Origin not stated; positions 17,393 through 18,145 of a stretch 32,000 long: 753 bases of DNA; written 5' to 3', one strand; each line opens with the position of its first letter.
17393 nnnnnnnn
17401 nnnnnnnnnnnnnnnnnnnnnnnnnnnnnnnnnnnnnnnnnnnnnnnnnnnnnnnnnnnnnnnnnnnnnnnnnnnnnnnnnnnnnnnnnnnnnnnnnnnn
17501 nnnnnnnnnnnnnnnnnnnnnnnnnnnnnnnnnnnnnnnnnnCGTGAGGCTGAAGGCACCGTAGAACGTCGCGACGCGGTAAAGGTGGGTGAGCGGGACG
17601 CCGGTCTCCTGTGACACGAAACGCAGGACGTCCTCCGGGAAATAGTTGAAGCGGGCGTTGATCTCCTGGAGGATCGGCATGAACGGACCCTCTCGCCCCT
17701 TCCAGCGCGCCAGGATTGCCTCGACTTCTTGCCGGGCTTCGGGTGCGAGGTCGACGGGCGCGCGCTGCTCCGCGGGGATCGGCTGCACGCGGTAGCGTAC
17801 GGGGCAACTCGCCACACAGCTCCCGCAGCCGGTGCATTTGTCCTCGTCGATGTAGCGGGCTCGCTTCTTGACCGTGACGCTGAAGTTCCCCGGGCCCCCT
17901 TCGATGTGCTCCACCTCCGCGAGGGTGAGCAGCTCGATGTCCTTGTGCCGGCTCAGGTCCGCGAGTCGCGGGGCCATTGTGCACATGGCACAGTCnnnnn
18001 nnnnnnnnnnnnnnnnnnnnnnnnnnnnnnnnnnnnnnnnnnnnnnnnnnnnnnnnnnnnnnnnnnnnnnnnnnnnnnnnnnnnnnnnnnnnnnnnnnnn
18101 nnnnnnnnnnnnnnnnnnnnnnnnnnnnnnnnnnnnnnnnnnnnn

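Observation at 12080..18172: One HdrA is split inside its inserted ferredoxin domain, with NuoE-NuoF-NuoG(N) modules occupying the gap; a second, differently truncated HdrA follows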

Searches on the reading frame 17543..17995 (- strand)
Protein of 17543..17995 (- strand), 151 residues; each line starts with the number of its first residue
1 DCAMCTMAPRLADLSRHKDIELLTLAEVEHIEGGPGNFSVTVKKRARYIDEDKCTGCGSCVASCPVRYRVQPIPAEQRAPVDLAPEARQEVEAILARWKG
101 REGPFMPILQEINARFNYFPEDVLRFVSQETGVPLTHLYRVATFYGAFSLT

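Call 31: search_protein_representatives(protein=window:17543-17995:-)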
Query: 151 residues. Proteins with E-value up to 0.001 (for the whole library): 2181; up to 1e-10: 507; up to 1e-30: 10. The best 150 are listed.
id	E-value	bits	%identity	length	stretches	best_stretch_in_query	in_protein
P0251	3.3e-45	170.1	58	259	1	1-133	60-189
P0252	2.9e-43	163.8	56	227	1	1-138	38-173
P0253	2.8e-41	157.4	47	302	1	1-151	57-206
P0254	4.1e-38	147.1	52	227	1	1-126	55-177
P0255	4.9e-37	143.6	46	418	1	1-150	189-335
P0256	9.7e-37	142.7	43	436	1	1-151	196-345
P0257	9.4e-33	129.7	45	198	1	8-150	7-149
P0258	1.6e-32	129.0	43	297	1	1-150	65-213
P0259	7.2e-32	126.8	41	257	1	1-151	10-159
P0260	2.8e-31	124.9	44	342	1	1-150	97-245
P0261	1.1e-30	123.1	46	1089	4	1-67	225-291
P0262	3.0e-29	118.4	43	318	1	1-150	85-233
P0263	5.4e-29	117.5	47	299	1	1-131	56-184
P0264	6.2e-29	117.3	41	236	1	7-150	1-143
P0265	4.6e-28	114.5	44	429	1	1-151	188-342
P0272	1.1e-23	100.3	48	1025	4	1-67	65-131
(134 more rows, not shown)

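Call 74: find_encoding_contigs(protein=P0272, flank=6000, max_places=2)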
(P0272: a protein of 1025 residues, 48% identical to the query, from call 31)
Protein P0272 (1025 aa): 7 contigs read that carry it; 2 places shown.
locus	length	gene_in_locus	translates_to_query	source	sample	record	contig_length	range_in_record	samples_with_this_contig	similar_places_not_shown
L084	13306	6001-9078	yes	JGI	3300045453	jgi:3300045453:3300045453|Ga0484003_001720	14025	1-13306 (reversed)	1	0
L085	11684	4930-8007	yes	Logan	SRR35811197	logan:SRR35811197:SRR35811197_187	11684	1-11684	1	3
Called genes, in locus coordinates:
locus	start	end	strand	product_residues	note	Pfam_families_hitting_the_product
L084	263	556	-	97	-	PF13744:HTH_37, PF01381:HTH_3, PF13443:HTH_26, PF13560:HTH_31 (weak)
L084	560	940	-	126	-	PF05973:Gp49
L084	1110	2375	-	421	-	PF02403:Seryl_tRNA_N, PF00587:tRNA-synt_2b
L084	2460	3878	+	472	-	PF02120:Flg_hook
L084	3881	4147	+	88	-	PF01312:Bac_export_2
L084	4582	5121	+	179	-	PF13237:Fer4_10 (faint), PF13183:Fer4_8, PF13187:Fer4_9 (weak), PF13534:Fer4_17 (weak)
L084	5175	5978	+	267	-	PF02754:CCG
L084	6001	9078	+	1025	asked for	PF12831:FAD_oxidored (weak), PF07992:Pyr_redox_2 (weak), PF00890:FAD_binding_2, PF01266:DAO (weak), PF07992:Pyr_redox_2, PF12831:FAD_oxidored (weak), PF13450:NAD_binding_8, PF12838:Fer4_7, +12 more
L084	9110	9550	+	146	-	PF02662:FlpD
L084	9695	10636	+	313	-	PF01058:Oxidored_q6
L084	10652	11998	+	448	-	PF27537:HoxH, PF00374:NiFeSe_Hases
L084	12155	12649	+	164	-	PF01750:HycI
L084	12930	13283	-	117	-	PF05982:Sbt_1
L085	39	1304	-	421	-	PF02403:Seryl_tRNA_N, PF00587:tRNA-synt_2b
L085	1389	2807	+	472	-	PF02120:Flg_hook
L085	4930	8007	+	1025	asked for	PF12831:FAD_oxidored (weak), PF07992:Pyr_redox_2 (weak), PF00890:FAD_binding_2, PF01266:DAO (weak), PF07992:Pyr_redox_2, PF12831:FAD_oxidored (weak), PF13450:NAD_binding_8, PF12838:Fer4_7, +12 more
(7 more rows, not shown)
